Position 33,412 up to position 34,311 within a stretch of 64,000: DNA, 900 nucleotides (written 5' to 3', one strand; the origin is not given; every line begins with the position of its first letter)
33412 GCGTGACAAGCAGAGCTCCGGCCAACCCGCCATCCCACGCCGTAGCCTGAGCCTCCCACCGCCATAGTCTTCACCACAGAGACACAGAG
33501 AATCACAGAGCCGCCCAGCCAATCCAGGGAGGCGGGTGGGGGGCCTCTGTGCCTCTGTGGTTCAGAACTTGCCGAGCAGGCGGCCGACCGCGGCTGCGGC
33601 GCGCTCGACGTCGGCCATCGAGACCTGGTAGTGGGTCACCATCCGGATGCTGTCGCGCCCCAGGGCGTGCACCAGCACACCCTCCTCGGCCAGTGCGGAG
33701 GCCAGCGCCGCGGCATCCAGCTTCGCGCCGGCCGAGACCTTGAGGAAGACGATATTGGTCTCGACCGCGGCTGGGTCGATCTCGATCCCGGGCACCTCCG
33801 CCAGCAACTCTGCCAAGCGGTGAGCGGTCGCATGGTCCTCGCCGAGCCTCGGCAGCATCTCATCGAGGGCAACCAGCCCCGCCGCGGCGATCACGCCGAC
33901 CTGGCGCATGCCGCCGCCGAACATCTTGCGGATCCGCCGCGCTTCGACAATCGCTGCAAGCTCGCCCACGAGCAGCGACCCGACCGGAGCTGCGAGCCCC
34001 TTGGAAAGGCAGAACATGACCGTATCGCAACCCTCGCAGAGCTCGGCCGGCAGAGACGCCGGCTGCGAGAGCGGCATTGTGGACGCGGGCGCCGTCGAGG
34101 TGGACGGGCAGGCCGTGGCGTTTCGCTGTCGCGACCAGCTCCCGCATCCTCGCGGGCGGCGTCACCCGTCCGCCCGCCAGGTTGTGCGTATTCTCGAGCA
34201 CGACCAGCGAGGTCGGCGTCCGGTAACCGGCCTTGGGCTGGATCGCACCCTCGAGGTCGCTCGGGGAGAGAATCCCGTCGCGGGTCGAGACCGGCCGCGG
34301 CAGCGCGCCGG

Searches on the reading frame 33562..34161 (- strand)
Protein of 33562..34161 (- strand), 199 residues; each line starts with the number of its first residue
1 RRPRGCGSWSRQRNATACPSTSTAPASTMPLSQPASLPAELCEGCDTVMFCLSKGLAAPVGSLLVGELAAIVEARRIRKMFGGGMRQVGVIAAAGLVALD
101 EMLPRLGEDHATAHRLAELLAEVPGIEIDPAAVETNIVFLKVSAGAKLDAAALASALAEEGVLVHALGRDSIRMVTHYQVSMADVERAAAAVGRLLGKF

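Call 16: search_protein_families(library=pfam, proteins=[window:33562-34161:-], max_evalue=0.001)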
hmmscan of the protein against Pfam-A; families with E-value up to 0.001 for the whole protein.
window:33562-34161:- (199 aa): 1 family
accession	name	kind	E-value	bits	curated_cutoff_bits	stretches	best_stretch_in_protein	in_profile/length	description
PF01212.27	Beta_elim_lyase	-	5.5e-32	111.7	27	1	38-141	183-286/288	Beta-eliminating lyase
